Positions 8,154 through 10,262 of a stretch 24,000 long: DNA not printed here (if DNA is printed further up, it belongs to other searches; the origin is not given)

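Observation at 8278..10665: Perfect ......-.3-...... dyad occurs three times, all in intergenic DNA around the regulator and monooxygenase promoter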

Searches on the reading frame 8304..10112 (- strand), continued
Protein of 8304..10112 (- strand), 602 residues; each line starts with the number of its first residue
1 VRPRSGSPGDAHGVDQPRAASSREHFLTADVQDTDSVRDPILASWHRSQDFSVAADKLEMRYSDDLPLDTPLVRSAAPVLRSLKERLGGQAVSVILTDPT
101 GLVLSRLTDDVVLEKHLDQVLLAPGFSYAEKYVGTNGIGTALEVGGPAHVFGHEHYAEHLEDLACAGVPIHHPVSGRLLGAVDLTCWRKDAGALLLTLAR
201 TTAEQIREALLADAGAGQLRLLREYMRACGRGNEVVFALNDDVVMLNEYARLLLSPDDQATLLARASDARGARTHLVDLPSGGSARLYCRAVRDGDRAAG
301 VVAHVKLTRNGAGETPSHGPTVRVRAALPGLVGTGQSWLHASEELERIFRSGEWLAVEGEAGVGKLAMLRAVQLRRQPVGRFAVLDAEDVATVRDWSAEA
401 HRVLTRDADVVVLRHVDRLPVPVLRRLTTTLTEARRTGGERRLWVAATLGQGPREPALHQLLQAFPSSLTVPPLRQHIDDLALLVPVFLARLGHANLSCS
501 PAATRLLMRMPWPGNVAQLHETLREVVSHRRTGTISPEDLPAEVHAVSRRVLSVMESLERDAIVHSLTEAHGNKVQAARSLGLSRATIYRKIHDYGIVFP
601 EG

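Call 48: find_homologous_proteins(query=L081:5977-7725:+, max_evalue=1e-30)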
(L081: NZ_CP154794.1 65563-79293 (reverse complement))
Query L081:5977-7725:+ (582 aa): 1085 proteins with E <= 1e-30 among 8000 candidates; the best 120 are listed.
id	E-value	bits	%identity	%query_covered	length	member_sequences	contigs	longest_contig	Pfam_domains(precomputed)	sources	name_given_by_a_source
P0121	0.0e+0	1290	100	100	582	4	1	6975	PF26961.1,PF25601.2,PF02954.26,PF18024.8,PF26965.1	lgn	-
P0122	0.0e+0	1067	82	100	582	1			PF26961.1,PF25601.2,PF02954.26,PF18024.8,PF26965.1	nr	nr:helix-turn-helix domain-containing protein [Rhodococcus wratislaviensis] GLK35468.1 siderophore-i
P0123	0.0e+0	1066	82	100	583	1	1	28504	PF26961.1,PF25601.2,PF02954.26,PF18024.8,PF26965.1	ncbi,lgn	ncbi:sigma-54-dependent Fis family transcriptional regulator [Rhodococcus koreensis]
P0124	0.0e+0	1066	82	100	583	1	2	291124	PF26961.1,PF25601.2,PF02954.26,PF18024.8,PF26965.1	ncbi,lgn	ncbi:sigma-54-dependent Fis family transcriptional regulator [Rhodococcus koreensis]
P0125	0.0e+0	1066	82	100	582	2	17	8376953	PF26961.1,PF25601.2,PF02954.26,PF18024.8,PF26965.1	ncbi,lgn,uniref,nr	ncbi:transcriptional regulator [Rhodococcus opacus PD630]|uniref:sigma-54-dependent Fis family trans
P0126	0.0e+0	1066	82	100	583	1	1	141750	PF26961.1,PF25601.2,PF02954.26,PF18024.8,PF26965.1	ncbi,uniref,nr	ncbi:helix-turn-helix domain-containing protein [Rhodococcus sp. T2V]|uniref:sigma-54-dependent Fis 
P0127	0.0e+0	1066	82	100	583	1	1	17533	PF26961.1,PF25601.2,PF02954.26,PF18024.8,PF26965.1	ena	-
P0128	0.0e+0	1065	82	100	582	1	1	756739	PF26961.1,PF25601.2,PF02954.26,PF18024.8,PF26965.1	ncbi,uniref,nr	ncbi:sigma-54-dependent Fis family transcriptional regulator [Rhodococcus sp. ACPA1]|uniref:sigma-54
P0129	0.0e+0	1065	82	100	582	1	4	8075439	PF26961.1,PF25601.2,PF02954.26,PF18024.8,PF26965.1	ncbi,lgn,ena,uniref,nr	ncbi:sigma-54-dependent Fis family transcriptional regulator [Rhodococcus opacus]|uniref:sigma-54-de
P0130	0.0e+0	1065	82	100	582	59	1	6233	PF26961.1,PF25601.2,PF02954.26,PF18024.8,PF26965.1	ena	-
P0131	0.0e+0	1064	82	100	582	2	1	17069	PF26961.1,PF25601.2,PF02954.26,PF18024.8,PF26965.1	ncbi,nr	ncbi:Fis family transcriptional regulator [Rhodococcus sp. IEGM 248]|nr:Fis family transcriptional r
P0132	0.0e+0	1064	82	100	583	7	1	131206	PF26961.1,PF25601.2,PF02954.26,PF18024.8,PF26965.1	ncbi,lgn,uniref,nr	ncbi:sigma-54-dependent Fis family transcriptional regulator [Rhodococcus opacus]|uniref:sigma-54-de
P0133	0.0e+0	1063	84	100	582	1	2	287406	PF26961.1,PF25601.2,PF02954.26,PF18024.8,PF26965.1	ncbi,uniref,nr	ncbi:sigma-54-dependent Fis family transcriptional regulator [Rhodococcus sp. T7]|uniref:sigma-54-de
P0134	0.0e+0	1052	82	100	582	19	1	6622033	PF26961.1,PF25601.2,PF02954.26,PF18024.8,PF26965.1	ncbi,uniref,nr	ncbi:sigma-54-dependent Fis family transcriptional regulator [Rhodococcus sp. WAY2]|uniref:sigma-54-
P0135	0.0e+0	1051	81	100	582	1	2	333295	PF26961.1,PF25601.2,PF02954.26,PF18024.8,PF26965.1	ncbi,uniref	ncbi:sigma-54-dependent Fis family transcriptional regulator [Rhodococcus sp. NPDC057014]|uniref:sig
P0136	0.0e+0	1050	81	100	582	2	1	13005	PF26961.1,PF25601.2,PF02954.26,PF18024.8,PF26965.1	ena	-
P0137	1.1e-296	1003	78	100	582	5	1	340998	PF26961.1,PF25601.2,PF02954.26,PF18024.8,PF26965.1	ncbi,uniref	ncbi:sigma-54-dependent Fis family transcriptional regulator [Rhodococcus sp. NPDC056960]|uniref:sig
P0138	3.6e-291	985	77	100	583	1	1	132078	PF26961.1,PF25601.2,PF01590.33,PF02954.26,PF18024.8,PF26965.1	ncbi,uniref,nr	ncbi:MAG: Acetoin dehydrogenase operon transcriptional activator AcoR [Nocardia sp.]|uniref:sigma-54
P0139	5.4e-284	961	76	100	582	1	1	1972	PF26961.1,PF25601.2,PF02954.26,PF18024.8,PF26965.1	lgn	-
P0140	5.7e-264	895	72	100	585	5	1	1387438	PF26961.1,PF25601.2,PF02954.26,PF18024.8,PF26965.1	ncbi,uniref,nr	ncbi:sigma-54-dependent Fis family transcriptional regulator [Rhodococcus sp. JS3073]|uniref:sigma-5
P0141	1.6e-252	857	73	93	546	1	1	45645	PF26961.1,PF25601.2,PF02954.26,PF18024.8,PF26965.1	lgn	-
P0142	3.0e-248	843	66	100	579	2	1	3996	PF26961.1,PF25601.2,PF01590.33,PF02954.26,PF18024.8,PF26965.1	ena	-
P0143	1.7e-244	831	65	99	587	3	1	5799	PF26961.1,PF25601.2,PF01590.33,PF02954.26,PF26965.1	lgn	-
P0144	1.9e-244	831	66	100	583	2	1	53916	PF26961.1,PF25601.2,PF02954.26,PF18024.8,PF26965.1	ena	-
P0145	2.0e-244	831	65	99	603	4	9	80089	PF26961.1,PF25601.2,PF01590.33,PF02954.26,PF26965.1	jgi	jgi:transcriptional regulator of acetoin/glycerol metabolism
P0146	4.5e-244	829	65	99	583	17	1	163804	PF26961.1,PF25601.2,PF01590.33,PF02954.26,PF26965.1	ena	-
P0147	1.1e-243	828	65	100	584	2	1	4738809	PF26961.1,PF25601.2,PF02954.26,PF18024.8,PF26965.1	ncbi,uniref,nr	ncbi:sigma-54-dependent Fis family transcriptional regulator [Hoyosella subflava]|uniref:Possible tr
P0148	1.5e-242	824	65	99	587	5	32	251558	PF26961.1,PF25601.2,PF01590.33,PF02954.26,PF26965.1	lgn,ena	-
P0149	2.3e-242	824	67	100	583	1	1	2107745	PF26961.1,PF25601.2,PF02954.26,PF18024.8,PF26965.1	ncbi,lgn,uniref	ncbi:helix-turn-helix domain-containing protein [Rhodococcus sp. NPDC049939]|uniref:sigma-54-depende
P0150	2.4e-240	817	63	100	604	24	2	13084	PF26961.1,PF25601.2,PF01590.33,PF02954.26,PF26965.1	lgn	-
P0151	9.5e-240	815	67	100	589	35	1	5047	PF26961.1,PF25601.2,PF02954.26,PF18024.8,PF26965.1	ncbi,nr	ncbi:MAG: sigma-54 dependent transcriptional regulator, acetoin dehydrogenase operon transcriptional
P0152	2.5e-239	814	64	100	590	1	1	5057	PF26961.1,PF25601.2,PF02954.26,PF18024.8,PF26965.1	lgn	-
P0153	2.9e-239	814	66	100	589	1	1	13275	PF26961.1,PF25601.2,PF02954.26,PF18024.8,PF26965.1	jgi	jgi:transcriptional regulator of acetoin/glycerol metabolism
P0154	7.6e-239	812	64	99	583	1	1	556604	PF26961.1,PF25601.2,PF01590.33,PF02954.26,PF18024.8,PF26965.1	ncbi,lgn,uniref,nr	ncbi:sigma-54-dependent Fis family transcriptional regulator [Rhodococcoides kyotonense]|uniref:Tran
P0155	2.4e-238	811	66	100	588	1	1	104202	PF26961.1,PF25601.2,PF02954.26,PF18024.8,PF26965.1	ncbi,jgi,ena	ncbi:MAG: helix-turn-helix domain-containing protein [Mycobacterium sp.]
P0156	6.6e-238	809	66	100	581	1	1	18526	PF26961.1,PF25601.2,PF02954.26,PF18024.8,PF26965.1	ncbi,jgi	jgi:transcriptional regulator of acetoin/glycerol metabolism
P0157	3.4e-236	803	66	100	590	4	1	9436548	PF26961.1,PF25601.2,PF01590.33,PF02954.26,PF18024.8,PF26965.1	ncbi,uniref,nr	ncbi:sigma-54-dependent Fis family transcriptional regulator [Saccharopolyspora pogona]|uniref:sigma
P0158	4.1e-236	803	66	100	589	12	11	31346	PF26961.1,PF25601.2,PF02954.26,PF18024.8,PF26965.1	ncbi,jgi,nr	ncbi:MAG: sigma-54 dependent transcriptional regulator, acetoin dehydrogenase operon transcriptional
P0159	4.3e-236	803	65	100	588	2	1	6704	PF26961.1,PF25601.2,PF02954.26,PF18024.8,PF26965.1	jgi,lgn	jgi:transcriptional regulator of acetoin/glycerol metabolism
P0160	4.5e-236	803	65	100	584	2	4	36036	PF26961.1,PF25601.2,PF01590.33,PF02954.26,PF18024.8,PF26965.1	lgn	-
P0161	2.5e-235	801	66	100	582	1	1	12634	PF26961.1,PF25601.2,PF02954.26,PF18024.8,PF26965.1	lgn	-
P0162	1.4e-232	792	62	99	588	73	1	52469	PF26961.1,PF25601.2,PF02954.26,PF26965.1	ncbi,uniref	ncbi:sigma-54-dependent Fis family transcriptional regulator [Rhodococcoides fascians]|uniref:sigma-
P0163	8.3e-232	789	63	99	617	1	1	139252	PF26961.1,PF25601.2,PF02954.26,PF18024.8,PF26965.1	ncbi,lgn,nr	ncbi:transcriptional regulator of acetoin/glycerol metabolism [Rhodococcus sp. SORGH_AS 301]|nr:tran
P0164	5.6e-231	786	63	100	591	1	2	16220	PF26961.1,PF25601.2,PF01590.33,PF02954.26,PF26965.1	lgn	-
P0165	5.0e-230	783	79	77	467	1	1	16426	PF26961.1,PF26965.1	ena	-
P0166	5.5e-229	780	63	100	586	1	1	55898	PF26961.1,PF25601.2,PF02954.26,PF26965.1,PF13556.13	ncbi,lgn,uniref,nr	ncbi:GAF domain-containing protein [Rhodococcus sp. Eu-32]|uniref:sigma-54-dependent Fis family tran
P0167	3.2e-227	774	61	100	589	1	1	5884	PF26961.1,PF25601.2,PF01590.33,PF02954.26,PF26965.1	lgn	-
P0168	6.8e-227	773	67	95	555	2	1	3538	PF26961.1,PF25601.2,PF02954.26,PF18024.8,PF26965.1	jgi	jgi:transcriptional regulator of acetoin/glycerol metabolism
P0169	1.3e-226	772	62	100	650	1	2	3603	PF26961.1,PF25601.2,PF02954.26,PF26965.1,PF13556.13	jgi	jgi:transcriptional regulator of acetoin/glycerol metabolism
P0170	1.1e-222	759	63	100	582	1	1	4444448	PF26961.1,PF25601.2,PF02954.26,PF18024.8,PF26965.1,PF13556.13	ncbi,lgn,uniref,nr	ncbi:Fis family transcriptional regulator [Rhodococcus sp. WMMA185]|uniref:sigma-54-dependent Fis fa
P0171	9.9e-210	716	59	100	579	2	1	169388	PF26961.1,PF25601.2,PF02954.26,PF18024.8,PF26965.1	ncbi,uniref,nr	ncbi:sigma-54-dependent Fis family transcriptional regulator [Millisia brevis]|uniref:sigma-54-depen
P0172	1.2e-209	716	58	99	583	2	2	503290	PF26961.1,PF25601.2,PF01590.33,PF02954.26,PF18024.8,PF26965.1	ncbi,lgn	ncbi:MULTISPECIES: sigma-54-dependent Fis family transcriptional regulator [unclassified Gordonia (i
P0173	1.7e-208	712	59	98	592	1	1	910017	PF26961.1,PF25601.2,PF01590.33,PF02954.26,PF18024.8,PF26965.1,PF13191.13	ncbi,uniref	ncbi:helix-turn-helix domain-containing protein [Gordonia sp. CPCC 205515]|uniref:sigma-54-dependent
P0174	2.4e-208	712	60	99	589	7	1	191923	PF26961.1,PF25601.2,PF01590.33,PF02954.26,PF26965.1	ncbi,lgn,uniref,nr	ncbi:helix-turn-helix domain-containing protein [Gordonia sp. ABSL49_1]|uniref:sigma-54-dependent Fi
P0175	1.1e-205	703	59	99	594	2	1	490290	PF26961.1,PF25601.2,PF01590.33,PF02954.26,PF18024.8,PF26965.1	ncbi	-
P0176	4.3e-205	701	59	100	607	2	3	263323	PF26961.1,PF25601.2,PF01590.33,PF02954.26,PF18024.8,PF26965.1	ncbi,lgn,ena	-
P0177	9.9e-205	700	61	91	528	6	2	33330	PF26961.1,PF25601.2,PF02954.26,PF26965.1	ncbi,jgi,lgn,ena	-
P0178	1.5e-204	699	57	100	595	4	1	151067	PF26961.1,PF25601.2,PF01590.33,PF02954.26,PF18024.8,PF26965.1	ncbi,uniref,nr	ncbi:sigma-54-dependent Fis family transcriptional regulator [Gordonia sp. OPL2]|uniref:sigma-54-dep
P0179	1.9e-204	699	57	100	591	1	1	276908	PF26961.1,PF25601.2,PF01590.33,PF02954.26,PF18024.8,PF26965.1,PF13191.13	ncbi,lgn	ncbi:sigma-54-dependent Fis family transcriptional regulator [Gordonia sp. NPDC003424]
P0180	4.0e-204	698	59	99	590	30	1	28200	PF26961.1,PF25601.2,PF01590.33,PF02954.26,PF18024.8,PF26965.1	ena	-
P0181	4.5e-204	697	58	99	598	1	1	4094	PF26961.1,PF25601.2,PF01590.33,PF02954.26,PF18024.8,PF26965.1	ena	-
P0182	1.2e-203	696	58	99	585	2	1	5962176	PF26961.1,PF25601.2,PF01590.33,PF02954.26,PF18024.8,PF26965.1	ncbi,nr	ncbi:sigma-54-dependent Fis family transcriptional regulator [Gordonia insulae]|nr:helix-turn-helix 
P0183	1.7e-203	695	58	100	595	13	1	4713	PF26961.1,PF25601.2,PF01590.33,PF02954.26,PF18024.8,PF26965.1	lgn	-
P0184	5.1e-201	687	57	100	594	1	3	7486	PF26961.1,PF25601.2,PF01590.33,PF02954.26,PF18024.8,PF26965.1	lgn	-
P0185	4.7e-200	684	59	99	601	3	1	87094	PF26961.1,PF25601.2,PF02954.26,PF18024.8,PF26965.1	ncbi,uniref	ncbi:sigma-54-dependent Fis family transcriptional regulator [Gordonia sp. NPDC058843]|uniref:sigma-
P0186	1.2e-198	679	57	99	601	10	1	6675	PF26961.1,PF25601.2,PF02954.26,PF18024.8,PF26965.1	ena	-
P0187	7.6e-198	677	58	99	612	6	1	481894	PF26961.1,PF25601.2,PF02954.26,PF26965.1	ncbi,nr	ncbi:Fis family transcriptional regulator [Gordonia sp. zg691]|nr:Fis family transcriptional regulat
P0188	2.9e-197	675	55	100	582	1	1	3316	PF26961.1,PF25601.2,PF01590.33,PF02954.26,PF18024.8,PF26965.1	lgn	-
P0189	3.1e-197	675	57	99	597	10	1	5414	PF26961.1,PF25601.2,PF01590.33,PF02954.26,PF26965.1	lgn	-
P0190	1.5e-196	673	56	100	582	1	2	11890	PF26961.1,PF25601.2,PF02954.26,PF18024.8,PF26965.1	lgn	-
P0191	1.7e-196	672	58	100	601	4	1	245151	PF26961.1,PF25601.2,PF02954.26,PF18024.8,PF26965.1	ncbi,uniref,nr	ncbi:Fis family transcriptional regulator [Gordonia lacunae]|uniref:Fis family transcriptional regul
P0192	2.7e-196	672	57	100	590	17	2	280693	PF26961.1,PF25601.2,PF01590.33,PF02954.26,PF18024.8,PF26965.1,PF13191.13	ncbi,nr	ncbi:sigma-54-dependent Fis family transcriptional regulator [Gordonia oryzae]|nr:GAF domain-contain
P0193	5.3e-196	671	58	99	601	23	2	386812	PF26961.1,PF25601.2,PF02954.26,PF18024.8,PF26965.1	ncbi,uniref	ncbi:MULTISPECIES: helix-turn-helix domain-containing protein [Gordonia]|uniref:sigma-54-dependent F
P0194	1.2e-195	670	57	99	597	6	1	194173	PF26961.1,PF25601.2,PF01590.33,PF02954.26,PF26965.1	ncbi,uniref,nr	ncbi:putative Fis family transcriptional regulator [Gordonia namibiensis NBRC 108229]|uniref:Putativ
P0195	2.4e-194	665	57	99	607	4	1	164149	PF26961.1,PF25601.2,PF01590.33,PF02954.26,PF18024.8,PF26965.1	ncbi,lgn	ncbi:sigma-54-dependent Fis family transcriptional regulator [Gordonia sp. NPDC003950]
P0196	5.7e-194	664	56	99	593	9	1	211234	PF26961.1,PF25601.2,PF02954.26,PF26965.1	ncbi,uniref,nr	ncbi:sigma-54-dependent Fis family transcriptional regulator [Gordonia alkanivorans]|uniref:sigma-54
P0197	6.5e-194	664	56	99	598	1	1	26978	PF26961.1,PF25601.2,PF01590.33,PF02954.26,PF18024.8,PF26965.1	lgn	-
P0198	1.4e-193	663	57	99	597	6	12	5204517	PF26961.1,PF25601.2,PF02954.26,PF26965.1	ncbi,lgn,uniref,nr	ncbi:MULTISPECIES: sigma-54-dependent Fis family transcriptional regulator [Gordonia]|uniref:sigma-5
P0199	2.5e-193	662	57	99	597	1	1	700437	PF26961.1,PF25601.2,PF02954.26,PF26965.1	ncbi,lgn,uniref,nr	ncbi:Fis family transcriptional regulator [Gordonia rubripertincta]|uniref:sigma-54-dependent Fis fa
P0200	3.7e-193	661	57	99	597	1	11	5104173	PF26961.1,PF25601.2,PF02954.26,PF26965.1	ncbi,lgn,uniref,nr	ncbi:sigma-54-dependent Fis family transcriptional regulator [Gordonia rubripertincta]|uniref:sigma-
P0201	9.9e-192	657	57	99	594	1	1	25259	PF26961.1,PF25601.2,PF01590.33,PF02954.26,PF18024.8,PF26965.1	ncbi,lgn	ncbi:sigma-54-dependent Fis family transcriptional regulator [Gordonia sp. NPDC003376]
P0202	1.0e-191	657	55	99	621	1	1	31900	PF26961.1,PF25601.2,PF01590.33,PF02954.26,PF18024.8,PF26965.1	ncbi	ncbi:MAG: helix-turn-helix domain-containing protein [Gordonia sp. (in: high G+C Gram-positive bacte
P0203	6.6e-191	654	55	100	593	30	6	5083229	PF26961.1,PF25601.2,PF01590.33,PF02954.26,PF18024.8,PF26965.1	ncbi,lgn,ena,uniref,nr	ncbi:helix-turn-helix domain-containing protein [Gordonia sp. w5E2]|uniref:sigma-54-dependent Fis fa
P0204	7.3e-191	654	57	100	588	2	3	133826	PF26961.1,PF25601.2,PF02954.26,PF18024.8,PF26965.1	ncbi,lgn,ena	-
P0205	4.9e-190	651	55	100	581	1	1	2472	PF26961.1,PF25601.2,PF02954.26,PF18024.8,PF26965.1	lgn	-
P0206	1.4e-189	650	57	96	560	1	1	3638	PF26961.1,PF25601.2,PF02954.26,PF26965.1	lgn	-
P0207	3.5e-189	648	56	99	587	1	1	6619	PF26961.1,PF25601.2,PF01590.33,PF02954.26,PF18024.8,PF26965.1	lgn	-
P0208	1.3e-188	646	56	99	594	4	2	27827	PF26961.1,PF25601.2,PF01590.33,PF02954.26,PF18024.8,PF26965.1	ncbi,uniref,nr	ncbi:sigma-54-dependent Fis family transcriptional regulator [Gordonia desulfuricans]|uniref:sigma-5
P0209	2.0e-186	639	55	99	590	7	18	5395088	PF26961.1,PF25601.2,PF01590.33,PF02954.26,PF18024.8,PF26965.1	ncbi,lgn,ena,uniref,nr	ncbi:transcriptional regulator of acetoin/glycerol metabolism [Gordonia amarae]|uniref:sigma-54-depe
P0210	7.0e-186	637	54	100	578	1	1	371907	PF26961.1,PF25601.2,PF01590.33,PF02954.26,PF18024.8,PF26965.1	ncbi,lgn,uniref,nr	ncbi:helix-turn-helix domain-containing protein [Gordonia sp. ABSL1-1]|uniref:sigma-54-dependent Fis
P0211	4.2e-184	631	54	100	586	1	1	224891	PF26961.1,PF25601.2,PF01590.33,PF02954.26,PF18024.8,PF26965.1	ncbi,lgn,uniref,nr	ncbi:GAF domain-containing protein [Gordonia sp. TBRC 11910]|uniref:GAF domain-containing protein n=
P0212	5.3e-180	618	61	85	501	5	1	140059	PF26961.1,PF25601.2,PF02954.26,PF18024.8,PF26965.1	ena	-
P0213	2.2e-179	616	52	99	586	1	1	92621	PF26961.1,PF25601.2,PF02954.26,PF26965.1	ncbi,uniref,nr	ncbi:sigma-54-dependent Fis family transcriptional regulator [Nocardia altamirensis]|uniref:sigma-54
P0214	4.3e-179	615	52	99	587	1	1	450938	PF26961.1,PF25601.2,PF01590.33,PF02954.26,PF18024.8,PF26965.1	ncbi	ncbi:sigma-54-dependent Fis family transcriptional regulator [Nocardia sp. R16R-3T]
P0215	1.6e-177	610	51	99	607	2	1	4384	PF26961.1,PF25601.2,PF01590.33,PF02954.26,PF26965.1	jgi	jgi:transcriptional regulator of acetoin/glycerol metabolism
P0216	2.1e-177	609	51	99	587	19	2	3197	PF26961.1,PF25601.2,PF01590.33,PF02954.26,PF26965.1,PF13556.13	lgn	-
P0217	7.4e-177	608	51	99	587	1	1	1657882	PF26961.1,PF25601.2,PF01590.33,PF02954.26,PF26965.1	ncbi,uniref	ncbi:helix-turn-helix domain-containing protein [Nocardia sp. NPDC049220]|uniref:sigma-54-dependent 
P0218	1.3e-176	607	51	99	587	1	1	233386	PF26961.1,PF25601.2,PF01590.33,PF02954.26,PF26965.1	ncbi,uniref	ncbi:helix-turn-helix domain-containing protein [Nocardia sp. NPDC049190]|uniref:sigma-54-dependent 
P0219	2.1e-176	606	53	99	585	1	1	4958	PF26961.1,PF25601.2,PF01590.33,PF02954.26,PF18024.8,PF26965.1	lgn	-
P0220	9.5e-176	604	51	99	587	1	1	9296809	PF26961.1,PF25601.2,PF01590.33,PF02954.26,PF26965.1,PF13556.13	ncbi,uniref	ncbi:sigma-54-dependent Fis family transcriptional regulator [Nocardia sp. CA-129566]|uniref:sigma-5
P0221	1.4e-175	603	52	96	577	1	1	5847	PF26961.1,PF25601.2,PF02954.26,PF26965.1,PF13191.13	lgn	-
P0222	2.4e-175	603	51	99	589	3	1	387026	PF26961.1,PF25601.2,PF01590.33,PF02954.26,PF18024.8,PF26965.1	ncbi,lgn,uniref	ncbi:sigma-54-dependent Fis family transcriptional regulator [Nocardia colli]|uniref:sigma-54-depend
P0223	1.3e-174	600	52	100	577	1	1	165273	PF26961.1,PF25601.2,PF01590.33,PF02954.26,PF18024.8,PF26965.1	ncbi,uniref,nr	ncbi:sigma-54-dependent Fis family transcriptional regulator [Gordonia liuliyuniae]|uniref:Fis famil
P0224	1.4e-174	600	51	100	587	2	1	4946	PF13384.13,PF26961.1,PF25601.2,PF02954.26,PF13518.13,PF26965.1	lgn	-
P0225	1.8e-174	600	51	99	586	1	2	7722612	PF26961.1,PF25601.2,PF01590.33,PF02954.26,PF26965.1,PF13556.13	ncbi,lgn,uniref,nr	ncbi:helix-turn-helix domain-containing protein [Nocardia sp. NBC_00508]|uniref:sigma-54-dependent F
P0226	2.6e-174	599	52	100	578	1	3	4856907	PF26961.1,PF25601.2,PF01590.33,PF02954.26,PF18024.8,PF26965.1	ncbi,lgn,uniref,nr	ncbi:sigma-54-dependent Fis family transcriptional regulator [Gordonia humi]|uniref:Transcriptional 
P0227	5.7e-174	598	51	99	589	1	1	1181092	PF26961.1,PF25601.2,PF01590.33,PF02954.26,PF18024.8,PF26965.1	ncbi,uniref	ncbi:sigma-54-dependent Fis family transcriptional regulator [Nocardia sp. NPDC050175]|uniref:sigma-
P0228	1.2e-173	597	51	100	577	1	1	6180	PF26961.1,PF25601.2,PF01590.33,PF02954.26,PF18024.8,PF26965.1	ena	-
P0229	6.4e-173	595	51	100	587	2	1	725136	PF13384.13,PF26961.1,PF25601.2,PF01590.33,PF02954.26,PF13518.13,PF26965.1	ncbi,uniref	ncbi:sigma-54-dependent Fis family transcriptional regulator [Nocardia amamiensis]|uniref:sigma-54-d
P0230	8.3e-173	594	51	99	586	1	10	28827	PF26961.1,PF25601.2,PF01590.33,PF02954.26,PF18024.8,PF26965.1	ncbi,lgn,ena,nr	ncbi:MAG TPA: helix-turn-helix domain-containing protein [Mycobacterium sp.]|nr:helix-turn-helix dom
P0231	8.8e-173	594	51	99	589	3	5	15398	PF26961.1,PF25601.2,PF02954.26,PF18024.8,PF26965.1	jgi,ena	-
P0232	1.4e-172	593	51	99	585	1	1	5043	PF26961.1,PF25601.2,PF01590.33,PF02954.26,PF26965.1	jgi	jgi:transcriptional regulator of acetoin/glycerol metabolism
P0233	1.5e-172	593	51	99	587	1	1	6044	PF26961.1,PF25601.2,PF01590.33,PF02954.26,PF26965.1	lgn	-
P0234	1.6e-172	593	51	99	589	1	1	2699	PF26961.1,PF25601.2,PF02954.26,PF18024.8,PF26965.1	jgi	jgi:transcriptional regulator of acetoin/glycerol metabolism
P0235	1.9e-172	593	51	99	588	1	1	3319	PF13309.13,PF26961.1,PF25601.2,PF01590.33,PF02954.26,PF26965.1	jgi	jgi:transcriptional regulator of acetoin/glycerol metabolism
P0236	3.3e-172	592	51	99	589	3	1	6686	PF26961.1,PF25601.2,PF02954.26,PF18024.8,PF26965.1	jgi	jgi:sigma-54 dependent transcriptional regulator, acetoin dehydrogenase operon transcriptional activ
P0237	3.5e-172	592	51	99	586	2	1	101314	PF13384.13,PF26961.1,PF25601.2,PF01590.33,PF02954.26,PF13518.13,PF18024.8,PF26965.1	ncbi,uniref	ncbi:sigma-54-dependent Fis family transcriptional regulator [Nocardia sp. KC 131]|uniref:sigma-54-d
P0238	5.2e-172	592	51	99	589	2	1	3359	PF13309.13,PF26961.1,PF25601.2,PF01590.33,PF02954.26,PF18024.8,PF26965.1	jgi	jgi:transcriptional regulator of acetoin/glycerol metabolism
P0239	6.3e-172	591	51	99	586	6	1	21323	PF26961.1,PF25601.2,PF01590.33,PF02954.26,PF18024.8,PF26965.1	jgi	jgi:sigma-54 dependent transcriptional regulator, acetoin dehydrogenase operon transcriptional activ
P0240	6.9e-172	591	52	99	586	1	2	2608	PF26961.1,PF25601.2,PF01590.33,PF02954.26,PF18024.8,PF26965.1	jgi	jgi:transcriptional regulator of acetoin/glycerol metabolism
